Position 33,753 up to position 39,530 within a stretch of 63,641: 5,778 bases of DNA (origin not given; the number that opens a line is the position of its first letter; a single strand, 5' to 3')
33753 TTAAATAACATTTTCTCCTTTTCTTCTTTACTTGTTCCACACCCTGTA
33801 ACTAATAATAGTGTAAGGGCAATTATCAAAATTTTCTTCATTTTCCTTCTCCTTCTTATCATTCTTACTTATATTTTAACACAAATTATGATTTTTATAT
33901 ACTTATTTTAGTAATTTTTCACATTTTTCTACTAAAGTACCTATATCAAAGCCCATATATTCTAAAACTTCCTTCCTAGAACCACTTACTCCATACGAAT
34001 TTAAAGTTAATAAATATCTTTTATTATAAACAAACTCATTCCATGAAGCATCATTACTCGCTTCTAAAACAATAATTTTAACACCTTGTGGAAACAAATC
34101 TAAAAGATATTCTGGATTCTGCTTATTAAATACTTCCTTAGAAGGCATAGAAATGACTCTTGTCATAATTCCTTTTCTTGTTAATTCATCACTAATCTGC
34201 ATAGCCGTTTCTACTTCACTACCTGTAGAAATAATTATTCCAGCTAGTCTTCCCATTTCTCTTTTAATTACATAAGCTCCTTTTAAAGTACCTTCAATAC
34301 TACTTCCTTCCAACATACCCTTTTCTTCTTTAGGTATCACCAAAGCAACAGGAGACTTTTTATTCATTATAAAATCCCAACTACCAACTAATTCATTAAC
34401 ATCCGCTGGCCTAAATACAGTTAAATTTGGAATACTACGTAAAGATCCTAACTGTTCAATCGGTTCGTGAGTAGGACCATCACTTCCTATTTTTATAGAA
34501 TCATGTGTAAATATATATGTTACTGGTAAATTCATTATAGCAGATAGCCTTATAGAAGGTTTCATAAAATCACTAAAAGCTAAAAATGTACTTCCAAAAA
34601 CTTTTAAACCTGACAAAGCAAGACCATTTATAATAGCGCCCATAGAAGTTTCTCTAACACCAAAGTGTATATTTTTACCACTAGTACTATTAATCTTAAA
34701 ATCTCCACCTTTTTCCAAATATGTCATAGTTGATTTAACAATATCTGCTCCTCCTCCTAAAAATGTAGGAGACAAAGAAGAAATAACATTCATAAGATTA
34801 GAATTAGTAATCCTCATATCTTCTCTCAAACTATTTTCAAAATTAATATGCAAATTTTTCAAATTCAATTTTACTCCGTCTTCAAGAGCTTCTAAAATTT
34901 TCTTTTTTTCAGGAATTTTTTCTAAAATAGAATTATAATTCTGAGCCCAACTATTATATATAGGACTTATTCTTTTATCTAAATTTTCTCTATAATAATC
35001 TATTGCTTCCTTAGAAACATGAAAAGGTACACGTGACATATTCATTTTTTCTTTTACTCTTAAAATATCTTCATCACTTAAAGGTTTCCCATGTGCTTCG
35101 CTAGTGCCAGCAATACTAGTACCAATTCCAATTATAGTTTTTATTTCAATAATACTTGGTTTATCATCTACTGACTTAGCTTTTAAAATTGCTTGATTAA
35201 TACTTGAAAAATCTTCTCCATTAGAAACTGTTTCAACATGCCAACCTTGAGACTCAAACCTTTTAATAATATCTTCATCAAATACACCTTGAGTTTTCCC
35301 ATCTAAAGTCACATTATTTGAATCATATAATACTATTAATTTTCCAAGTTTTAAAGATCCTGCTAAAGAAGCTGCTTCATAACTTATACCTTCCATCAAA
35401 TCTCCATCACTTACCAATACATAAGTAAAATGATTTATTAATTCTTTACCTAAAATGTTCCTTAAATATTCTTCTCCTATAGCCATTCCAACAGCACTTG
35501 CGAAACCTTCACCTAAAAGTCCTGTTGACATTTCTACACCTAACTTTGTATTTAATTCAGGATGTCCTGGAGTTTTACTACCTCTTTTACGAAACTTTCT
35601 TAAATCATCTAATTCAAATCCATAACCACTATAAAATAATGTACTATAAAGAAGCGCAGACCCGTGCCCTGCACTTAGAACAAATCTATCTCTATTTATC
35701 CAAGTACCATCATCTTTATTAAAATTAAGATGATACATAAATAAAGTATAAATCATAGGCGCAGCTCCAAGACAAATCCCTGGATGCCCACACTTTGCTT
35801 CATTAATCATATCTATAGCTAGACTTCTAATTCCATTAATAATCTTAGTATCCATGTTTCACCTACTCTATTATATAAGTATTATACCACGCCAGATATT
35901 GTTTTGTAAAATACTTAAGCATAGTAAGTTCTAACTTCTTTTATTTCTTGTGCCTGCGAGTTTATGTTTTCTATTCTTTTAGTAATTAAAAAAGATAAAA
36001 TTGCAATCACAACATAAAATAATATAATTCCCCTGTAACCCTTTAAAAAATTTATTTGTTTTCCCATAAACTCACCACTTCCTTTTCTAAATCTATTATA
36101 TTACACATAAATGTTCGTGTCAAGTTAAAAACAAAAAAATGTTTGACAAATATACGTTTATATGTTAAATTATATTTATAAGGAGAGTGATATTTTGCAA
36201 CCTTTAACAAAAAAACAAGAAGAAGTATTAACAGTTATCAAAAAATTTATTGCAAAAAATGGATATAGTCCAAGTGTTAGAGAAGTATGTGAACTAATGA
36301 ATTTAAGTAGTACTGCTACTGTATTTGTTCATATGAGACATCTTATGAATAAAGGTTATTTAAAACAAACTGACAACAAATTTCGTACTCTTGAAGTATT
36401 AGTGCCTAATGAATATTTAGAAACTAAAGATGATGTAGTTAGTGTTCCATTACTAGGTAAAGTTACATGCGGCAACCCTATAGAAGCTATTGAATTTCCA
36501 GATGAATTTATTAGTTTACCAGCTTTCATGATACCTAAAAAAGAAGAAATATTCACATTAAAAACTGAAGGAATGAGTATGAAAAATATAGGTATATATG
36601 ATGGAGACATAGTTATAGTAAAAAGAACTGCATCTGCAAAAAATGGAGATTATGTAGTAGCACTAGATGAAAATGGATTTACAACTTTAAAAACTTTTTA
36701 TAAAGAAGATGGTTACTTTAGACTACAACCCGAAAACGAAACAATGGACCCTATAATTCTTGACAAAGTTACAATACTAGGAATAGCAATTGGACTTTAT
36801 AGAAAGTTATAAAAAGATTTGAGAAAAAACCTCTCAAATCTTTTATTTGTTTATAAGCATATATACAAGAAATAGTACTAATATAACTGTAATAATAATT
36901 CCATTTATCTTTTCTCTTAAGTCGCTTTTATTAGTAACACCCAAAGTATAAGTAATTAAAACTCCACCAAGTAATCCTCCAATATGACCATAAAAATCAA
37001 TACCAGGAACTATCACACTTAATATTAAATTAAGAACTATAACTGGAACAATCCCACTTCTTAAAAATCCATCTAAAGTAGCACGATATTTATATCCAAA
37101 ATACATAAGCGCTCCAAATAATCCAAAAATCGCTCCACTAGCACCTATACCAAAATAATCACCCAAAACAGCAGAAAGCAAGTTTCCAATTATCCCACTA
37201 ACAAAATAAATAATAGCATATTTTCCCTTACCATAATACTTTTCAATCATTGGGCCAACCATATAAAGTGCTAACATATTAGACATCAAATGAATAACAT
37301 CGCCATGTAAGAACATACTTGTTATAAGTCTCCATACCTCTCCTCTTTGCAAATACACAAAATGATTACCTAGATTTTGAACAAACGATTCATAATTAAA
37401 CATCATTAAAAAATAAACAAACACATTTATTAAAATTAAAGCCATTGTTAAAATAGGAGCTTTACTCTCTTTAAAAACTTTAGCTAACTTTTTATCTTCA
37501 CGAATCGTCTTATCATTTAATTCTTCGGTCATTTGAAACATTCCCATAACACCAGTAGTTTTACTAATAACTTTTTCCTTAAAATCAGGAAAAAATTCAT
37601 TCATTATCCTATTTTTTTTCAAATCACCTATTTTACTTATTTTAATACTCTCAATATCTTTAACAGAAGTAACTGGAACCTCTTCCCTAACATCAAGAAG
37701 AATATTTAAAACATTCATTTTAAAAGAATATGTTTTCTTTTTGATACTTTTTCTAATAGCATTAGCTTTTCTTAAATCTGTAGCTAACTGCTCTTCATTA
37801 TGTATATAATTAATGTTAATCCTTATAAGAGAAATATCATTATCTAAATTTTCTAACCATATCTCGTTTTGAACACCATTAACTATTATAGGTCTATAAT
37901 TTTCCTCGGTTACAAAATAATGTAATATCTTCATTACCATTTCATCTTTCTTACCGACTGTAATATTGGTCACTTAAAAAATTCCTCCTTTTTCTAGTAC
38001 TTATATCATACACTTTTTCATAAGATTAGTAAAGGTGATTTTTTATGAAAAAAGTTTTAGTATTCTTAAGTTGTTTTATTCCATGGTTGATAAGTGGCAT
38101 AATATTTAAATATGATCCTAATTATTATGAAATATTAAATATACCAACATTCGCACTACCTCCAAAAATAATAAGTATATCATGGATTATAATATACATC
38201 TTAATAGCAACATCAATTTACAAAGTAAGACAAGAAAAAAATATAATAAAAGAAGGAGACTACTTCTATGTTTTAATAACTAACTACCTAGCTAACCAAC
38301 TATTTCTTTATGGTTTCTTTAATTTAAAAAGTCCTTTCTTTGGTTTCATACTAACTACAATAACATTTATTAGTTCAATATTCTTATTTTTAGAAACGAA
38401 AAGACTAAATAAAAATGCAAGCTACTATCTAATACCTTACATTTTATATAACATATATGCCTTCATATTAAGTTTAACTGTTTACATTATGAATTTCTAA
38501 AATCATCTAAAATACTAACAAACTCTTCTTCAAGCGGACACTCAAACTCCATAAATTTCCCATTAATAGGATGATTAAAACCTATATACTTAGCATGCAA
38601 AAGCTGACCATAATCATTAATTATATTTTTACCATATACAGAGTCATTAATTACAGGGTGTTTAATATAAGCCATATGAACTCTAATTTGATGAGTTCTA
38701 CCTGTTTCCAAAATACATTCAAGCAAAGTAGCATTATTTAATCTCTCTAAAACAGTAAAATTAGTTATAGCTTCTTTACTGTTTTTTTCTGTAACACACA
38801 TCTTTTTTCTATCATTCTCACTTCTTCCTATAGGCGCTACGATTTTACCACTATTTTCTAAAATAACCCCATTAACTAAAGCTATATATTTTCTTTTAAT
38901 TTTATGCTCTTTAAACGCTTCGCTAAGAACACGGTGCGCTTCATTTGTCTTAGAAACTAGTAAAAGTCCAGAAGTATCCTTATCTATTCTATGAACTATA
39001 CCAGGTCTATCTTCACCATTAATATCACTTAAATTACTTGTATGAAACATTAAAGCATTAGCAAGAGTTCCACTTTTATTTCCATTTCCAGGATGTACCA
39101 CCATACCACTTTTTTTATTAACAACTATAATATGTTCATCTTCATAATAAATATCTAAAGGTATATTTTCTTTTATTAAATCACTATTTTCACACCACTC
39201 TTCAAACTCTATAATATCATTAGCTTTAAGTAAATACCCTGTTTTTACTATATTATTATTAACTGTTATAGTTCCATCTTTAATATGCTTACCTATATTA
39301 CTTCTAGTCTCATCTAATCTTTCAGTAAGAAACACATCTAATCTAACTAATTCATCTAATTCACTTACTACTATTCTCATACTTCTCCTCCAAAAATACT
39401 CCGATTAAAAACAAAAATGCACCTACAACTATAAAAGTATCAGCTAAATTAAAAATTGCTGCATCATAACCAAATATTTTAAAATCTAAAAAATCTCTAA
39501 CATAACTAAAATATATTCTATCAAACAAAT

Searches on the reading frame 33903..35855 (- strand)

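Call 47: search_protein_families(library=pfam, max_evalue=0.00001, proteins=[window:33903-35855:-])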
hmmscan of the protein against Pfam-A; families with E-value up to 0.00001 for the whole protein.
window:33903-35855:- (650 aa): 4 families
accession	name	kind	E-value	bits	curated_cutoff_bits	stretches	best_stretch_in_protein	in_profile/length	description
PF00456.26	Transketolase_N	-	4.5e-110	368.2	22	1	2-326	2-330/334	Transketolase, thiamine diphosphate binding domain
PF02779.29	Transket_pyr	-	7.2e-40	136.9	27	1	353-511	11-171/174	Transketolase, pyrimidine binding domain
PF22613.1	Transketolase_C_1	-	7.2e-26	91.1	27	1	526-637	1-113/113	Transketolase-like TK C-terminal domain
PF02780.25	Transketolase_C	-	7.1e-07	29.6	25.9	1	540-637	13-120/124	Transketolase, C-terminal domain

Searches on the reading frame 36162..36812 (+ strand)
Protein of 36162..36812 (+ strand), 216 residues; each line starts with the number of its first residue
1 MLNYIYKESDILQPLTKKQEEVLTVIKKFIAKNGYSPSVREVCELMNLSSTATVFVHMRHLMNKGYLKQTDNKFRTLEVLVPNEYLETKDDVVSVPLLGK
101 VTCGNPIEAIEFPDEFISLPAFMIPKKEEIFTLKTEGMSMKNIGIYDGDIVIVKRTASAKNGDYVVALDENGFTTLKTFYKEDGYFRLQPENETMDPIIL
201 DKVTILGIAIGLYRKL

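Call 47: search_protein_families(library=pfam, max_evalue=0.00001, proteins=[window:36162-36812:+])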
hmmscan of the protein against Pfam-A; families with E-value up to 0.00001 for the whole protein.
window:36162-36812:+ (216 aa): 2 families
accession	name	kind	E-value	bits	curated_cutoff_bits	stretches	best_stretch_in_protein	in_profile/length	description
PF00717.28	Peptidase_S24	-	1.1e-26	93.3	23.3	1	96-210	1-116/116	Peptidase S24-like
PF01726.22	LexA_DNA_bind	-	3.1e-19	69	23.7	1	13-76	2-65/65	LexA DNA binding domain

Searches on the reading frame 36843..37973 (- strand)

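Call 47: search_protein_families(library=pfam, max_evalue=0.00001, proteins=[window:36843-37973:-])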
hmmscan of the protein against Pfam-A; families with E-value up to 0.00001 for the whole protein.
window:36843-37973:- (376 aa): 1 family
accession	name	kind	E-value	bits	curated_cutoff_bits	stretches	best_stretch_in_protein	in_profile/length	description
PF01694.28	Rhomboid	-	3.5e-37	128.2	22.6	1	211-344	2-140/143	Rhomboid domain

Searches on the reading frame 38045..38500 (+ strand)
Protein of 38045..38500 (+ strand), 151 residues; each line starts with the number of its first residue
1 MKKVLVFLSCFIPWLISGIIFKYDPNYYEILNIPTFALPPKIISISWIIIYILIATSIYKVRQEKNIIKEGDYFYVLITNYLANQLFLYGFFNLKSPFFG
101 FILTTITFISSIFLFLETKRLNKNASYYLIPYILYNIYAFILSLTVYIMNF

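Call 47: search_protein_families(library=pfam, max_evalue=0.00001, proteins=[window:38045-38500:+])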
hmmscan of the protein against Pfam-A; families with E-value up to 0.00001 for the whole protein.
window:38045-38500:+ (151 aa): 1 family
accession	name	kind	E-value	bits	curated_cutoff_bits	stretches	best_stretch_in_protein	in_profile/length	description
PF03073.20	TspO_MBR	-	3.1e-17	63.1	24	1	18-147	9-144/145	TspO/MBR family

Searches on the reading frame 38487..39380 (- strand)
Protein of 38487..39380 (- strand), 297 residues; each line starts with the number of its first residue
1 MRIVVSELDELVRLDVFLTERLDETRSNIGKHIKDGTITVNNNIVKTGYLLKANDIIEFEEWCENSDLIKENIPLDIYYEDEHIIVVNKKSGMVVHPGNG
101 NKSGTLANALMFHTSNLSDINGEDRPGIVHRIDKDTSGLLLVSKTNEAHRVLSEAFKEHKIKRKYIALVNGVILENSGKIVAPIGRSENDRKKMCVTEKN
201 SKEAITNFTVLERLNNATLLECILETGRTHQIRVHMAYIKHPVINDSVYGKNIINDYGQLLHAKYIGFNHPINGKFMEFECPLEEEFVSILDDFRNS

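Call 47: search_protein_families(library=pfam, max_evalue=0.00001, proteins=[window:38487-39380:-])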
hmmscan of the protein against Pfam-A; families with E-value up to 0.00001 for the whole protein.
window:38487-39380:- (297 aa): 2 families
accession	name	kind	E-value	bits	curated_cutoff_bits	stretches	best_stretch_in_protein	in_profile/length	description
PF00849.27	PseudoU_synth_2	-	2e-39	135.7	26.8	1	83-237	1-151/152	RNA pseudouridylate synthase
PF01479.30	S4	-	7.8e-08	32.4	22.8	1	12-57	1-48/48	S4 domain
